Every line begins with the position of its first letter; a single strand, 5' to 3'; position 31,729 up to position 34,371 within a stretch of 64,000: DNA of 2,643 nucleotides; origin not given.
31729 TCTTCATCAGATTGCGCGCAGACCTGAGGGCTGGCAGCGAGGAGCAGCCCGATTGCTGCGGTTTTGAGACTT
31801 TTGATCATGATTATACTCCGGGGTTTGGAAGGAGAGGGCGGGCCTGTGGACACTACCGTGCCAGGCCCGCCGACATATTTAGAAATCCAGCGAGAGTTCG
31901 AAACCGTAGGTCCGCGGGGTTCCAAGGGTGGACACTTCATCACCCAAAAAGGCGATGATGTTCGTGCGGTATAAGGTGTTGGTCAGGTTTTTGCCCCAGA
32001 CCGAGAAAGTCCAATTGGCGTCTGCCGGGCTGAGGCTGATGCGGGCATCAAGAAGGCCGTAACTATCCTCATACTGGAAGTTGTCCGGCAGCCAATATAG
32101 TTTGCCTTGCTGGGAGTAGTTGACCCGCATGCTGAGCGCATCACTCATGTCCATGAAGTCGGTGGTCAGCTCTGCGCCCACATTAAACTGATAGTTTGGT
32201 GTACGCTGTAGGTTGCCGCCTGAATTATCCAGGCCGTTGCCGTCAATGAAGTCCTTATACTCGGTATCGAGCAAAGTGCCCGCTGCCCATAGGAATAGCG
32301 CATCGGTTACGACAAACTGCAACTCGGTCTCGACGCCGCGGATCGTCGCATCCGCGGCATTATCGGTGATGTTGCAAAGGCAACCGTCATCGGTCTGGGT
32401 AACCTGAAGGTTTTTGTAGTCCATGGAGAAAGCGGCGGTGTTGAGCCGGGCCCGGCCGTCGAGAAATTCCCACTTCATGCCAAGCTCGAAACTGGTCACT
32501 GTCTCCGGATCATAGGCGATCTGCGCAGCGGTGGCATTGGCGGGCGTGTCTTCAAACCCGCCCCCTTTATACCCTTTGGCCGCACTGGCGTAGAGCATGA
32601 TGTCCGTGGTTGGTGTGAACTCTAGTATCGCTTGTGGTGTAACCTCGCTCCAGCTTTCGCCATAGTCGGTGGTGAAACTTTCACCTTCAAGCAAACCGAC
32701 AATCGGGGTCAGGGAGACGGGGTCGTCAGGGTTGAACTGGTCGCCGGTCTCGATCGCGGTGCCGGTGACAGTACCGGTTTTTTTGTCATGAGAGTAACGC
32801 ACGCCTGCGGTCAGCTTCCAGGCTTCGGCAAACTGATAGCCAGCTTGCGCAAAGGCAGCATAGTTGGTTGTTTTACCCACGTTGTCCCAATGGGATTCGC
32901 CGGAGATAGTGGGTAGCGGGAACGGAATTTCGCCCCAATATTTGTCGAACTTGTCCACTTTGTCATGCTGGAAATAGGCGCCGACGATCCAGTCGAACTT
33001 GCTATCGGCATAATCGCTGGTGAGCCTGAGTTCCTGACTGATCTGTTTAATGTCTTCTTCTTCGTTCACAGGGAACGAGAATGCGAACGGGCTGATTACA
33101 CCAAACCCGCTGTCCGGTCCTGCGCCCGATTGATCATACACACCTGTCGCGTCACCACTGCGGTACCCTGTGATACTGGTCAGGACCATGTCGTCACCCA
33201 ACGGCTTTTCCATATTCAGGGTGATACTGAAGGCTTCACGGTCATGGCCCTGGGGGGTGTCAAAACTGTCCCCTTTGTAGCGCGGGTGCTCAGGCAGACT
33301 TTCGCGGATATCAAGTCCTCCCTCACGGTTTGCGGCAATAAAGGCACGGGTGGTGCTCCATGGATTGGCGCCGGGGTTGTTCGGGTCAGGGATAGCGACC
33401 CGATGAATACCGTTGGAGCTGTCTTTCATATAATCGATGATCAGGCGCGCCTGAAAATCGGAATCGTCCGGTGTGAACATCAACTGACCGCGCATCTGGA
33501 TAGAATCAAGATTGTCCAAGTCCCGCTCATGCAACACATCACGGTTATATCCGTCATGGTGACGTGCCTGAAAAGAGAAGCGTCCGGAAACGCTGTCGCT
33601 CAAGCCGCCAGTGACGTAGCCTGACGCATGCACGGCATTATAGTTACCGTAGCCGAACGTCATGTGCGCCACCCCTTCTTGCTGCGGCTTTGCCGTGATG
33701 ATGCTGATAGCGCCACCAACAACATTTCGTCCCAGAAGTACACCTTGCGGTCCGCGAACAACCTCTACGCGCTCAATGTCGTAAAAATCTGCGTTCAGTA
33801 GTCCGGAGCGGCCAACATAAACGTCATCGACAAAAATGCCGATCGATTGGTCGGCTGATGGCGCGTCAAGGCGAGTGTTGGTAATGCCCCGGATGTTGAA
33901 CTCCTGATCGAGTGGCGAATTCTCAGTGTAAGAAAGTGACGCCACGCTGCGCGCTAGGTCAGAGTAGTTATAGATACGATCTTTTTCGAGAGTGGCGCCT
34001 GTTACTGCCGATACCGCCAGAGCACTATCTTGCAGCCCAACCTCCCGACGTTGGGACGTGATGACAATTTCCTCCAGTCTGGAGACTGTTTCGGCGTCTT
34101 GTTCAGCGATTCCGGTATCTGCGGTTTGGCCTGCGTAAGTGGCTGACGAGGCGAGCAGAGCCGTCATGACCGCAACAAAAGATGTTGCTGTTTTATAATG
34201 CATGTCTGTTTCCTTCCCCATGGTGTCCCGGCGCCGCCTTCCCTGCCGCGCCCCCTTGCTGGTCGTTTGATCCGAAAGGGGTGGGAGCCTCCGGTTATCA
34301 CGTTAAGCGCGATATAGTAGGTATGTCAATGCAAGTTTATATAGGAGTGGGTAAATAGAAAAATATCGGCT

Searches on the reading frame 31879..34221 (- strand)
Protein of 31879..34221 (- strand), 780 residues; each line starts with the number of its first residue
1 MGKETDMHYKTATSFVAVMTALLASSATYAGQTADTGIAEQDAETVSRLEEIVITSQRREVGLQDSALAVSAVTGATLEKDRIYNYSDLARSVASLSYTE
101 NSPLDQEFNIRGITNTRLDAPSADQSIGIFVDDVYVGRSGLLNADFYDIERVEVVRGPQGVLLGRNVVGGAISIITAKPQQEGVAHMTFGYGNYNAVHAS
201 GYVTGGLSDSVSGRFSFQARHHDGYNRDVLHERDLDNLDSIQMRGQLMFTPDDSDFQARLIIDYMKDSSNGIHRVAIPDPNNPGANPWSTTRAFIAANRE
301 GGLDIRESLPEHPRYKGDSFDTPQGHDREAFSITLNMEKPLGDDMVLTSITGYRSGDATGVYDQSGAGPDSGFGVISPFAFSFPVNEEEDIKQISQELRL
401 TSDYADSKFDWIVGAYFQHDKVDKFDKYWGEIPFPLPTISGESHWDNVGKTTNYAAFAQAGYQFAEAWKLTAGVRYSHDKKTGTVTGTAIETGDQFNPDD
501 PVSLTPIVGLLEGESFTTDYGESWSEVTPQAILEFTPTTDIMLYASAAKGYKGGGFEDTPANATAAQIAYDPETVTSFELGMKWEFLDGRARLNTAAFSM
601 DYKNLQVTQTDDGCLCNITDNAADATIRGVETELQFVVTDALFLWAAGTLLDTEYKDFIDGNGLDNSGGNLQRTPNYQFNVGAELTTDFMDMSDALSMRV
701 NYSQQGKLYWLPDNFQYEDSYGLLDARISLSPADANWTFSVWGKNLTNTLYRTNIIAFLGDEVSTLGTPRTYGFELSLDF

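Call 31: search_protein_families(library=pfam, proteins=[window:31879-34221:-], max_evalue=0.001)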
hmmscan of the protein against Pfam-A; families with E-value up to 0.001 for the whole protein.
window:31879-34221:- (780 aa): 3 families
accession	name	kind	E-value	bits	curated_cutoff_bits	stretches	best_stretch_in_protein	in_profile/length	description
PF00593.30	TonB_dep_Rec_b-barrel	-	3.8e-46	159.3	27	1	281-746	17-436/436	TonB dependent receptor-like, beta-barrel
PF07715.20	Plug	-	1.9e-15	57.7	23.9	1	64-171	3-107/107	TonB-dependent Receptor Plug Domain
PF14905.12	OMP_b-brl_3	-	2e-05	24.3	27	0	571-765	214-392/408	Outer membrane protein beta-barrel family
